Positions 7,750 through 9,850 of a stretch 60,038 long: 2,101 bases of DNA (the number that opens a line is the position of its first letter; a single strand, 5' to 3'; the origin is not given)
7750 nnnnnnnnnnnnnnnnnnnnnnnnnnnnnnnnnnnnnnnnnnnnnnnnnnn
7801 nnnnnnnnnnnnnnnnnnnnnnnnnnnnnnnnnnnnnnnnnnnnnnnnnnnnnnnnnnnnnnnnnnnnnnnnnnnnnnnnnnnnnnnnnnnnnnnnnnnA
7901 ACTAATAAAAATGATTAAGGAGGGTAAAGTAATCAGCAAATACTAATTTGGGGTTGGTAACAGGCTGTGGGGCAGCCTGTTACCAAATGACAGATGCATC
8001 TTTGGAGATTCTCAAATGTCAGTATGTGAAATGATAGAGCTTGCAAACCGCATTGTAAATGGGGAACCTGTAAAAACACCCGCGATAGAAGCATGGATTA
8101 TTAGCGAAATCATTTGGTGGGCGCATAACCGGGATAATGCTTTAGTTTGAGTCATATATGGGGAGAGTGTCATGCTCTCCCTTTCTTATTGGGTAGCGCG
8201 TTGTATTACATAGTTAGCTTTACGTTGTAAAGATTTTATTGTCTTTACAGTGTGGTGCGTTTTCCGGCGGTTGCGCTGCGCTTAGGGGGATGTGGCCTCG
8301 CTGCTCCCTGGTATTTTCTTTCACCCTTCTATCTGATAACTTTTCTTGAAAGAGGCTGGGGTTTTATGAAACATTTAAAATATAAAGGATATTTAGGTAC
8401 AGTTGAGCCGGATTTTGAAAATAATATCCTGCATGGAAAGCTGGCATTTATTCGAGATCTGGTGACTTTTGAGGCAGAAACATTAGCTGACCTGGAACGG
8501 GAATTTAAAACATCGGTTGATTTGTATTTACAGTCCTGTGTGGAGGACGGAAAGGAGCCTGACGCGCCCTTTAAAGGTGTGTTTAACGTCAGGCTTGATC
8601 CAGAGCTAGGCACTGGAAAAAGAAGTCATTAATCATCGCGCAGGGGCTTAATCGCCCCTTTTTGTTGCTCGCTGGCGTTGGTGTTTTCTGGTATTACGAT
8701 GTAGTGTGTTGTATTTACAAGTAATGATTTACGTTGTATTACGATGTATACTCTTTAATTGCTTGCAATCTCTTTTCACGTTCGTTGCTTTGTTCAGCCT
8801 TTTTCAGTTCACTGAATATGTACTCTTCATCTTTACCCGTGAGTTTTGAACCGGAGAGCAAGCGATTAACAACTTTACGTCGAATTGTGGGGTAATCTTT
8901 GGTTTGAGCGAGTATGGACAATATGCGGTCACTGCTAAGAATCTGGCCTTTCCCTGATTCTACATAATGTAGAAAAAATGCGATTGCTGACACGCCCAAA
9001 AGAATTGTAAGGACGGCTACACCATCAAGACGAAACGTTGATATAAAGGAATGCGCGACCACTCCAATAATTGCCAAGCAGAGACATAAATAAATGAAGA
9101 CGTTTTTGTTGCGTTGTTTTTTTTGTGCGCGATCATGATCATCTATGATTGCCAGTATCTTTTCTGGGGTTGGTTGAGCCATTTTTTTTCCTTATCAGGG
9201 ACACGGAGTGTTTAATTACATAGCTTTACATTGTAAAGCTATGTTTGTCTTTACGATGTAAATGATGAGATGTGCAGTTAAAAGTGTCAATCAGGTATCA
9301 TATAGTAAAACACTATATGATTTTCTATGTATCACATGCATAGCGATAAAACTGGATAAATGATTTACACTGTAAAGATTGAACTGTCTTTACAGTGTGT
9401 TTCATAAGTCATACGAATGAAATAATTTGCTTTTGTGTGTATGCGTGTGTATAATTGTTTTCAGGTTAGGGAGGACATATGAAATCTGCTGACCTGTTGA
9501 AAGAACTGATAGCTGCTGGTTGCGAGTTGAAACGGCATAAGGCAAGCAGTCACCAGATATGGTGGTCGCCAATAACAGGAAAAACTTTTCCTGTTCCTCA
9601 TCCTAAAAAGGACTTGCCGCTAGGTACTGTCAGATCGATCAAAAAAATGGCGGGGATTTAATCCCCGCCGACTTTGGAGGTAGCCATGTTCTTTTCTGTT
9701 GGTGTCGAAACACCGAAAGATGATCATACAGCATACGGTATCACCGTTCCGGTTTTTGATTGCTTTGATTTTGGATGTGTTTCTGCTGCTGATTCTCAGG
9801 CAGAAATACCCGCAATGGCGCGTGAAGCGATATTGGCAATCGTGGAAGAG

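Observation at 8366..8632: Orphan HicB-like gene without an adjacent HicA, behind a leader-element remnant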

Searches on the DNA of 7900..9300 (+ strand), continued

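Call 57: search_dna_similar(query=window:8346-8651:+, collection=plasmids, mode=near, max_rows=40, rows=spread)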
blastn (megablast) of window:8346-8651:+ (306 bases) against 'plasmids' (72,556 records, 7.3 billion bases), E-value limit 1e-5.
Records with a match: 746; places in all: 752; records where one place covers at least 80% of the query: 745.
Best place of each record, by identity: >=99% 190; 95-99% 161; 80-90% 395.
By first word of the organism name: Escherichia 586; Salmonella 92; Klebsiella 45; Shigella 13; Citrobacter 5; uncultured 2; Enterobacter 2; Cronobacter 1.
By predicted mobility (MOB-suite, as given by PLSDB): conjugative 735; non-mobilizable 6; mobilizable 5.
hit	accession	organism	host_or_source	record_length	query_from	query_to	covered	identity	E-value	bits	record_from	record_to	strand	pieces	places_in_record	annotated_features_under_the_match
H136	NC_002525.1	Escherichia coli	-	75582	1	306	100%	100.0%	7e-159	566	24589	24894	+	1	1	none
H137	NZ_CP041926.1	Klebsiella aerogenes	Homo sapiens,sputum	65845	1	306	100%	100.0%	7e-159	566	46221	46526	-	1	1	none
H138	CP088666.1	Escherichia coli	Homo sapiens,blood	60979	1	306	100%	100.0%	7e-159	566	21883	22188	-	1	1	type II toxin-antitoxin system HicB family antitoxin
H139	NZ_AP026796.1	Escherichia coli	Homo sapiens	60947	1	306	100%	100.0%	7e-159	566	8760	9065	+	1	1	none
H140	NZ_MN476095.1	Escherichia coli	-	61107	1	306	100%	100.0%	7e-159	566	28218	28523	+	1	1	type II toxin-antitoxin system HicB family antitoxin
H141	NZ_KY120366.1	Salmonella enterica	Homo sapiens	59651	1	306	100%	100.0%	7e-159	566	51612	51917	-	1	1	none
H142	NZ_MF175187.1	Escherichia coli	-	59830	1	306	100%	100.0%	7e-159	566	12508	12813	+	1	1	none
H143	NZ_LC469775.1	Escherichia coli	-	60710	1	306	100%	100.0%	7e-159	566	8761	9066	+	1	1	none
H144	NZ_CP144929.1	Escherichia coli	-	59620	1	306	100%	100.0%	7e-159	566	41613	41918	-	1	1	none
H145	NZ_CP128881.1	Escherichia coli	Homo sapiens,feces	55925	1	306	100%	100.0%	7e-159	566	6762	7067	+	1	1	type II toxin-antitoxin system HicB family antitoxin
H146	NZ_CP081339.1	Escherichia coli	Homo sapiens,Plasmid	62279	1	306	100%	98.7%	1e-151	542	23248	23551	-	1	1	none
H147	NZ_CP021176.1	Escherichia coli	Homo sapiens,urine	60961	1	262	86%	97.7%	2e-124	451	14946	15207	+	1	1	type II toxin-antitoxin system HicB family antitoxin | type II toxin-antitoxin system HicA family toxin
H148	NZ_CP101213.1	Escherichia coli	Homo sapiens,cell culture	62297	1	262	86%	97.7%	2e-124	451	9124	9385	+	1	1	type II toxin-antitoxin system HicB family antitoxin | type II toxin-antitoxin system HicA family toxin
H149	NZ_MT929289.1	Escherichia coli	-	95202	1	262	86%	97.7%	2e-124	451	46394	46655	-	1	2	type II toxin-antitoxin system HicB family antitoxin | type II toxin-antitoxin system HicA family toxin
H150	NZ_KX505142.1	Cronobacter sakazakii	chicken feces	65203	1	262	86%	97.7%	2e-124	451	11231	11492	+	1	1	type II toxin-antitoxin system HicB family antitoxin | type II toxin-antitoxin system HicA family toxin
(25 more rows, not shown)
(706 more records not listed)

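Call 67: search_dna_similar(query=window:8346-8651:+, collection=ecoli_genomes, mode=near, max_rows=12, rows=spread)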
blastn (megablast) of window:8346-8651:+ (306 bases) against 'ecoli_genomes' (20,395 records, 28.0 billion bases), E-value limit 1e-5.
Records with a match: 407; places in all: 412; records where one place covers at least 80% of the query: 406.
Genomes with a match: 390 of 5426; with a place that covers at least 80% of the query: 389. Places per genome that has any: lowest 1, median 1, highest 3. On chromosomes: 9 places; on plasmids: 403.
Best place of each record, by identity: >=99% 130; 95-99% 106; 80-90% 171.
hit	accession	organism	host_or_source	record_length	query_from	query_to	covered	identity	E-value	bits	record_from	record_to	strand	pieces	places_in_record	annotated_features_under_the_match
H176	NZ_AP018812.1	Escherichia coli strain E2865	Bos taurus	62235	1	306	100%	100.0%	3e-158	566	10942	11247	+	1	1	type II toxin-antitoxin system HicB family antitoxin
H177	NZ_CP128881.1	Escherichia coli strain TUM14759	Homo sapiens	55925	1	306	100%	100.0%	3e-158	566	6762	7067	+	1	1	type II toxin-antitoxin system HicB family antitoxin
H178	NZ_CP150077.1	Escherichia coli strain ECSD228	missing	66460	1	306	100%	100.0%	3e-158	566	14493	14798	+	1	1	type II toxin-antitoxin system HicB family antitoxin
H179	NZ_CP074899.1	Escherichia coli strain 2009C_3612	Homo sapiens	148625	1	306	100%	99.7%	1e-156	560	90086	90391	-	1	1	type II toxin-antitoxin system HicB family antitoxin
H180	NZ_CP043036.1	Escherichia coli strain XDL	Homo sapiens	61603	1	262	86%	97.7%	8e-124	451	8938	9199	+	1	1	type II toxin-antitoxin system HicB family antitoxin | type II toxin-antitoxin system HicA family toxin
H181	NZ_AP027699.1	Escherichia coli strain PSS-12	Homo sapiens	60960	1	262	86%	97.7%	8e-124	451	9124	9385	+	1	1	type II toxin-antitoxin system HicB family antitoxin | type II toxin-antitoxin system HicA family toxin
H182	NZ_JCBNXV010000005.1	Escherichia coli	chicken farms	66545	1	262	86%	97.7%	8e-124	451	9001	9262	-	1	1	type II toxin-antitoxin system HicB family antitoxin | type II toxin-antitoxin system HicA family toxin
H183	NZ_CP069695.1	Escherichia coli H20 strain MIN6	Homo sapiens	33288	2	262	85%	87.4%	3e-78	300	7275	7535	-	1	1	type II toxin-antitoxin system HicB family antitoxin | type II toxin-antitoxin system HicA family toxin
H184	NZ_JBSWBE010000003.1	Escherichia coli strain 167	Homo sapiens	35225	2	262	85%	87.4%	3e-78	300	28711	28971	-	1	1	type II toxin-antitoxin system HicB family antitoxin | type II toxin-antitoxin system HicA family toxin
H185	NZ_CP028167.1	Escherichia coli strain CFSAN064036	poultry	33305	2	259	84%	87.6%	3e-78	300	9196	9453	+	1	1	type II toxin-antitoxin system HicB family antitoxin | type II toxin-antitoxin system HicA family toxin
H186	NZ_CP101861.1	Escherichia coli strain LP50-1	pigeon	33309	2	259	84%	87.6%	3e-78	300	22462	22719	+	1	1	type II toxin-antitoxin system HicB family antitoxin | type II toxin-antitoxin system HicA family toxin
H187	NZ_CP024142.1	Escherichia coli strain 14EC029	clinical patient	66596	88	306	72%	100.0%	6e-110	405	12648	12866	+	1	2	toxin-antitoxin system HicB family antitoxin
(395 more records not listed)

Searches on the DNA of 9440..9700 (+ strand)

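Call 35: search_dna_similar(query=window:9440-9700:+, collection=plasmids, mode=near, max_rows=12, rows=spread)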
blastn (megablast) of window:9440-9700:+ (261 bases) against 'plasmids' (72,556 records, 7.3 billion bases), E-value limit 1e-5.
Records with a match: 480; places in all: 484; records where one place covers at least 80% of the query: 479.
Best place of each record, by identity: >=99% 266; 95-99% 126; 90-95% 60; 80-90% 28.
By first word of the organism name: Escherichia 363; Salmonella 62; Shigella 29; Klebsiella 20; Citrobacter 3; Pantoea 2; Kluyvera 1.
By predicted mobility (MOB-suite, as given by PLSDB): conjugative 463; mobilizable 9; non-mobilizable 8.
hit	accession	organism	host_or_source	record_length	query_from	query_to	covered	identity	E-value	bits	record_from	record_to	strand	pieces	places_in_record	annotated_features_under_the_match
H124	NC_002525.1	Escherichia coli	-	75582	1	261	100%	100.0%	6e-134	483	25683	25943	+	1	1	type II toxin-antitoxin system HicA family toxin | type II toxin-antitoxin system HicB family antitoxin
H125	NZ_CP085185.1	Escherichia coli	Homo sapiens,cell culture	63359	1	261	100%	100.0%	6e-134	483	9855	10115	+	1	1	type II toxin-antitoxin system HicA family toxin | type II toxin-antitoxin system HicB family antitoxin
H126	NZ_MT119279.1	Escherichia coli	-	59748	1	261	100%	100.0%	6e-134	483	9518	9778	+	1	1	type II toxin-antitoxin system HicA family toxin | type II toxin-antitoxin system HicB family antitoxin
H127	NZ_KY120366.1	Salmonella enterica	Homo sapiens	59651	1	261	100%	100.0%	6e-134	483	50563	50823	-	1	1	type II toxin-antitoxin system HicA family toxin | type II toxin-antitoxin system HicB family antitoxin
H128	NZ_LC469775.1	Escherichia coli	-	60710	1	261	100%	100.0%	6e-134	483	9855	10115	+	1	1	type II toxin-antitoxin system HicA family toxin | type II toxin-antitoxin system HicB family antitoxin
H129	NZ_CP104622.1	Escherichia coli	cell culture,chicken feces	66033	1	261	100%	100.0%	6e-134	483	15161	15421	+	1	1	type II toxin-antitoxin system HicA family toxin | type II toxin-antitoxin system HicB family antitoxin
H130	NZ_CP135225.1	Escherichia coli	Homo sapiens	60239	1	261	100%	99.2%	1e-130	472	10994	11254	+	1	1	type II toxin-antitoxin system HicA family toxin | type II toxin-antitoxin system HicB family antitoxin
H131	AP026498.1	Escherichia coli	whole organism,animal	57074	1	261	100%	98.9%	6e-129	466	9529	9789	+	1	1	addiction module toxin, HicA family protein | HicB family protein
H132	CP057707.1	Escherichia coli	culture,Pooled pig faecal samples ...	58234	1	261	100%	98.9%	6e-129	466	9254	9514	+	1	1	type II toxin-antitoxin system HicA family toxin | type II toxin-antitoxin system HicB family antitoxin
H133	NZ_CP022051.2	Escherichia coli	Homo sapiens,clinical isolate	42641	1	260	100%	92.3%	5e-100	370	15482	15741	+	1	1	type II toxin-antitoxin system HicA family toxin | type II toxin-antitoxin system HicB family antitoxin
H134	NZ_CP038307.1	Escherichia coli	cattle,cattle feces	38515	6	260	98%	92.5%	7e-99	366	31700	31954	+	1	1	type II toxin-antitoxin system HicA family toxin | type II toxin-antitoxin system HicB family antitoxin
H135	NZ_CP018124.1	Escherichia coli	Homo sapiens,clinical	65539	1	140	54%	100.0%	1e-66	259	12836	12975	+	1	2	none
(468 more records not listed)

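Call 36: get_annotated_region(hit=H130, flank=4000)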
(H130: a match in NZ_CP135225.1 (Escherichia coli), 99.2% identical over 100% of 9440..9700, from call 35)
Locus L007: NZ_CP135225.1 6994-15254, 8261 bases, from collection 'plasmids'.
description: Escherichia coli strain Escherichia coli EC16409 plasmid pEC16409-2, complete sequence
organism: Escherichia coli (NCBI taxid 562)
taxonomy: Bacteria; Pseudomonadota; Gammaproteobacteria; Enterobacterales; Enterobacteriaceae; Escherichia; Escherichia coli
host: -; source: Homo sapiens; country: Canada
typing (MOB-suite, as given by PLSDB): conjugative; replicon IncI2; relaxase MOBP; mating-pair formation MPF_T
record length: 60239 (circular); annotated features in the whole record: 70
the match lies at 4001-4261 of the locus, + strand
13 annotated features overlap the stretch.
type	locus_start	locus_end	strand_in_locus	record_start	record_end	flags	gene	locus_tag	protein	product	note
CDS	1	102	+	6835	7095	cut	-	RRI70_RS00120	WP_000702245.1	hypothetical protein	-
CDS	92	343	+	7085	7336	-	-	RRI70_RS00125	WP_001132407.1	antitoxin Xre-like helix-turn-helix domain-containing protein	-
CDS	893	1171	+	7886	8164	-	-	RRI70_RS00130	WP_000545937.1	hypothetical protein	-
CDS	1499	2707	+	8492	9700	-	-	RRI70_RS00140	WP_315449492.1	transposase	-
CDS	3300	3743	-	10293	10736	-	-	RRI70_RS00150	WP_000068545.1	hypothetical protein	-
CDS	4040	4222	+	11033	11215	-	-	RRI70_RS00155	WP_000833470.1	type II toxin-antitoxin system HicA family toxin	-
CDS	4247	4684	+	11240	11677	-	-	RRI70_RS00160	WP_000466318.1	type II toxin-antitoxin system HicB family antitoxin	-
CDS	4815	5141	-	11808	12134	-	-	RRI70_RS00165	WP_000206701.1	hypothetical protein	-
CDS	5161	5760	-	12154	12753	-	-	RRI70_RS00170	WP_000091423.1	hypothetical protein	-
CDS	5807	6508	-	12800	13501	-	stbB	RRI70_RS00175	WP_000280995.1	StbB family protein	-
CDS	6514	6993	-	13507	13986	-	-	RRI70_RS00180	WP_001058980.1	hypothetical protein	-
CDS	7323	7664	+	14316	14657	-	mobC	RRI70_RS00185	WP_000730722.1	plasmid mobilization relaxosome protein MobC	-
CDS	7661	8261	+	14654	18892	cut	-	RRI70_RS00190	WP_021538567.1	LPD7 domain-containing protein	-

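Call 37: get_annotated_region(hit=H131, flank=4000)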
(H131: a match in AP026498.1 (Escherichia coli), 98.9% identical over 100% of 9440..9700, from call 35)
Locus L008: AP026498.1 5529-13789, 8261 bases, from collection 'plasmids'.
description: Escherichia coli TUM9757 plasmid pMTY9757_NA1 DNA, complete sequence
organism: Escherichia coli (NCBI taxid 562)
taxonomy: Bacteria; Pseudomonadota; Gammaproteobacteria; Enterobacterales; Enterobacteriaceae; Escherichia; Escherichia coli
host: -; source: whole organism,animal; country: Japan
typing (MOB-suite, as given by PLSDB): conjugative; replicon IncI2; relaxase MOBP; mating-pair formation MPF_T
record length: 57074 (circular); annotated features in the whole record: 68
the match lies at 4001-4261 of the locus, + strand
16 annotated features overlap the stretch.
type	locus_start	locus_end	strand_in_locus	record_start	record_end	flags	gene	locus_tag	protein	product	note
CDS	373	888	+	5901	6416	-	-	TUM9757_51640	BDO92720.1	hypothetical protein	-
CDS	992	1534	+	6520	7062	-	-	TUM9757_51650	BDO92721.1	hypothetical protein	-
CDS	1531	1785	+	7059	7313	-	-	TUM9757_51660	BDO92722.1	hypothetical protein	-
CDS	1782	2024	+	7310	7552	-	-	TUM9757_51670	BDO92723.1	hypothetical protein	-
CDS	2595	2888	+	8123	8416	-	-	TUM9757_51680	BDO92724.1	hypothetical protein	-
CDS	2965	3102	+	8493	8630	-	-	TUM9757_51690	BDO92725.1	hypothetical protein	-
CDS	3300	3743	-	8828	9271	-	yfiA_2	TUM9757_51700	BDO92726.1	hypothetical protein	-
CDS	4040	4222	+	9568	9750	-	-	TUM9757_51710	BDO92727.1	addiction module toxin, HicA family protein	-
CDS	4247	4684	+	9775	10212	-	-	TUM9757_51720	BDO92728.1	HicB family protein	-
CDS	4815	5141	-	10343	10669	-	-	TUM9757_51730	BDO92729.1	hypothetical protein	-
CDS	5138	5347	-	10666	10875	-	-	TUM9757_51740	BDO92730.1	hypothetical protein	-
CDS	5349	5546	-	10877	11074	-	-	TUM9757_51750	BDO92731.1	hypothetical protein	-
CDS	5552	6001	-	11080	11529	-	-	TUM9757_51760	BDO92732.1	hypothetical protein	-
CDS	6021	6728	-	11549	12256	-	-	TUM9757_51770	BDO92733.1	hypothetical protein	-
CDS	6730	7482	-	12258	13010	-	-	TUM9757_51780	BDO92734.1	hypothetical protein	-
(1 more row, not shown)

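Call 74: search_dna_similar(query=L008:3245-3310:+, collection=plasmids, mode=near, max_rows=8, rows=spread)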
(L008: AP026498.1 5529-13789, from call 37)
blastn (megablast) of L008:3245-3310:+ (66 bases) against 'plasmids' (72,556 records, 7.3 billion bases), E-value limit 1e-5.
Records with a match: 172; places in all: 174; records where one place covers at least 80% of the query: 172.
Best place of each record, by identity: >=99% 154; 95-99% 16; 90-95% 2.
By first word of the organism name: Escherichia 120; Shigella 20; Salmonella 15; Klebsiella 15; Citrobacter 1; Kluyvera 1.
By predicted mobility (MOB-suite, as given by PLSDB): conjugative 166; mobilizable 5; non-mobilizable 1.
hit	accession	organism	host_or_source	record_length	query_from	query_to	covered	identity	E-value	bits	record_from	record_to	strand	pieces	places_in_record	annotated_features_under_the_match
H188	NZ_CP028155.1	Salmonella enterica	Homo sapiens,feces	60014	1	66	100%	100.0%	3e-26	122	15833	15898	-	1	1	hypothetical protein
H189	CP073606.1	Escherichia coli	Homo sapiens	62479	1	66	100%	100.0%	3e-26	122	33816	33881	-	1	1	hypothetical protein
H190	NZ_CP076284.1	Escherichia coli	Homo sapiens,adult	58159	1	66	100%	100.0%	3e-26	122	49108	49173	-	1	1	hypothetical protein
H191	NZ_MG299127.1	Shigella sonnei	Homo sapiens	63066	1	66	100%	100.0%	3e-26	122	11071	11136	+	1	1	hypothetical protein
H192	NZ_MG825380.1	Escherichia coli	chicken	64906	1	66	100%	100.0%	3e-26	122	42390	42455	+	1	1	hypothetical protein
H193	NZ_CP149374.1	Salmonella enterica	Homo sapiens,single cell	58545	1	66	100%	100.0%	3e-26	122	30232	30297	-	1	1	hypothetical protein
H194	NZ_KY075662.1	Escherichia coli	-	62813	1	66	100%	98.5%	1e-24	117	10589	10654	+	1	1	hypothetical protein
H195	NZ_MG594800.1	Escherichia coli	urine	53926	1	56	85%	91.1%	2e-12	77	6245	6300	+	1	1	hypothetical protein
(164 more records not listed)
